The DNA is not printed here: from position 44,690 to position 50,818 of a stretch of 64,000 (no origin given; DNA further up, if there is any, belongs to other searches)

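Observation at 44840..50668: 1942-aa surface protein combining Asp-box beta-propellers, a PA14-like domain and a C-terminal peptidoglycan-binding domain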

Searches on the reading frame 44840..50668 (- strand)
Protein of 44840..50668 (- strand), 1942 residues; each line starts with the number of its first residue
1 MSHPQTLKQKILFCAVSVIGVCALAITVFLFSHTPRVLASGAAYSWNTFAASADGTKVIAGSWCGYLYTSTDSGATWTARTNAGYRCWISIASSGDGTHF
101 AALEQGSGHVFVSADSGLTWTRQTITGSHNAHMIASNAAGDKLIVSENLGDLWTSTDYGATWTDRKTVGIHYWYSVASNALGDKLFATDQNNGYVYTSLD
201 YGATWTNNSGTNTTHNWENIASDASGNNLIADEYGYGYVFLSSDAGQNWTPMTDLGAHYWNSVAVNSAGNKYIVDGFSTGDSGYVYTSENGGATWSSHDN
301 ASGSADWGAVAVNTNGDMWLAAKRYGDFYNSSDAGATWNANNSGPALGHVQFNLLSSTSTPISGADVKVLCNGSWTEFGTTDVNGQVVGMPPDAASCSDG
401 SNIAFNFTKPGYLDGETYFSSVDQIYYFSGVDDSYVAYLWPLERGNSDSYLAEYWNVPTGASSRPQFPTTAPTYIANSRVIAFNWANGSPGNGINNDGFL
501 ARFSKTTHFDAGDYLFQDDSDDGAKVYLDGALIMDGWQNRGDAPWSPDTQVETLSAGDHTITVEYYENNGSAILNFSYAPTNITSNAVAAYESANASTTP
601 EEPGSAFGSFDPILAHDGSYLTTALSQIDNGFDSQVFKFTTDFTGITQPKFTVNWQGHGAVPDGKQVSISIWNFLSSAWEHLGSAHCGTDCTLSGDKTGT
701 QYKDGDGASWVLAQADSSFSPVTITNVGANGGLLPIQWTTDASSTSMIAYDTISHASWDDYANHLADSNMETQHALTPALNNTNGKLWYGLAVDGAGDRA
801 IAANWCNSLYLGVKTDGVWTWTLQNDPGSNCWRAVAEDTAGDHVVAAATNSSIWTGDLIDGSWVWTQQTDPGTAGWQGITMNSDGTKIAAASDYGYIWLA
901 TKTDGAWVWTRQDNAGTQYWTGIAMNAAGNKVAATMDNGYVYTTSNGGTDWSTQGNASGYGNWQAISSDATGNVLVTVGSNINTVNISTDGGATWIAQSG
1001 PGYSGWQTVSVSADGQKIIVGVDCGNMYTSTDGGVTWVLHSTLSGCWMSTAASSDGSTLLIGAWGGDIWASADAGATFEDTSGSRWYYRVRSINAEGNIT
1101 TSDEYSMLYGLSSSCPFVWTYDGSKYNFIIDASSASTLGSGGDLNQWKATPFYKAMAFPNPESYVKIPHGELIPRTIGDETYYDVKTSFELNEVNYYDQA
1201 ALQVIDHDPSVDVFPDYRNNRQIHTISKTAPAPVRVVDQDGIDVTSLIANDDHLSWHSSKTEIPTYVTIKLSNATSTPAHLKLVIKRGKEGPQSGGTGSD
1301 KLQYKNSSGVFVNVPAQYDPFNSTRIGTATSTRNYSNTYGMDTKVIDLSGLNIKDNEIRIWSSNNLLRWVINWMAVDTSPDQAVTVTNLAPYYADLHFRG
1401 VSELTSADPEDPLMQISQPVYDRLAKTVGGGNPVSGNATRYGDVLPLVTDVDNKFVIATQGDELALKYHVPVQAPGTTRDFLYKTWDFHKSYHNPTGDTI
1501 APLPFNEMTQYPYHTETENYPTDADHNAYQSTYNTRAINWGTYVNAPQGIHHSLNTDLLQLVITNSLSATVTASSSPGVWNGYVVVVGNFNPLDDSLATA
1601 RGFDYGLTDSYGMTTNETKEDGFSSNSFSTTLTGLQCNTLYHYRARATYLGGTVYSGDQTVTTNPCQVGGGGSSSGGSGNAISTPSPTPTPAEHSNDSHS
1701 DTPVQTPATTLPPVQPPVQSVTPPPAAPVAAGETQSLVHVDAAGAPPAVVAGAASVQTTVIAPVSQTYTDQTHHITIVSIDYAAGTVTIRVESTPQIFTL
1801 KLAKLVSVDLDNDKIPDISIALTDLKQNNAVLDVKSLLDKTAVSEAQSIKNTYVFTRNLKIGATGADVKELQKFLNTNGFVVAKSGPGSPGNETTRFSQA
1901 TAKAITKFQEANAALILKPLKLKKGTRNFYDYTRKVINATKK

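Call 4: search_protein_families(library=pfam, proteins=[window:44840-50668:-], max_evalue=1)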
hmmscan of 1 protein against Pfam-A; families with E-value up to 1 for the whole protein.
window:44840-50668:- (1942 aa): 6 families
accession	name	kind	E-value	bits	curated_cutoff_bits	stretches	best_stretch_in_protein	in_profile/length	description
PF07691.17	PA14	-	1.7e-11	44.5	24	1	470-585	21-140/147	PA14 domain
PF15902.12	Sortilin-Vps10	-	7.5e-11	41.9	33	4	67-191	3-138/446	Sortilin, neurotensin receptor 3,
PF01471.23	PG_binding_1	-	1.8e-06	28.4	23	1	1864-1912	1-41/57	Putative peptidoglycan binding domain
PF02012.26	BNR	-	7.7e-05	22.6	27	0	1028-1037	1-10/12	BNR/Asp-box repeat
PF15899.11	BNR_6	-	0.00025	21.3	27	0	152-164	1-13/14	BNR-Asp box repeat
PF00041.27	fn3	-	0.065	13.9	25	0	1611-1649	32-70/84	Fibronectin type III domain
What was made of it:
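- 49619..50551 (-): Propeller 1, aa 40-350: seven-bladed BNR/Asp-box beta-propeller. Pfam Sortilin-Vps10 41.9 bits against a cut-off of 33 (call 4).
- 48914..49327 (-): PA14 domain, aa 448-585. Pfam PF07691 E 1.7e-11 (call 4).
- On BNR/Asp-box beta-propeller (Pfam Sortilin-Vps10 / BNR clan): PF15902 scores 41.9 bits against 33 (call 4).
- On Sialidase / neuraminidase (GH33-type): No BNR_2 or sialidase family in the Pfam scan at E<=1 (call 4).
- On PA14 domain: PF07691 scores 44.5 bits against 24 (call 4).
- On ASPIC/UnbV (CRTAC1-like) proteins: Neither domain is found in the window protein (call 4).
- Closest known: Bacterial TPR + FG-GAP + UnbV_ASPIC proteins of about 1100-1200 aa. Different: The window protein has no TPR, FG-GAP or UnbV_ASPIC domain (call 4).
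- Checked: Domain profiles (call 4).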

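Call 5: search_protein_families(library=ncbifam, proteins=[window:44840-50668:-], max_evalue=1)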
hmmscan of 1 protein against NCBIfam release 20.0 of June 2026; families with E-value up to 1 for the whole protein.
window:44840-50668:- (1942 aa): 2 families
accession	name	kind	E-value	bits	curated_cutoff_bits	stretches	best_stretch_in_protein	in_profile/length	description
NF045728.1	glycosyl_F510_1955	equivalog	6.5e-22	78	175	4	130-257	53-178/246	F510_1955 family glycosylhydrolase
NF041391.1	DPhHxTase_Halo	equivalog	0.0065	15.5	375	1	968-1029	21-82/213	dolichyl-phosphate hexose transferase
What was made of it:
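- On GH74 / F510_1955-type glycosylhydrolase: NF045728 scores 78 bits against a cut-off of 175 (call 5).
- Closest known: GH74 xyloglucanases. Different: Here the propellers are separated and dispensable in relatives, and the NCBIfam GH-like model is far below its cut-off (call 5).
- There is a weak NCBIfam hit to 'F510_1955 family glycosylhydrolase', 78 bits (call 5). The NCBIfam score is far below its 175-bit cut-off (call 5).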
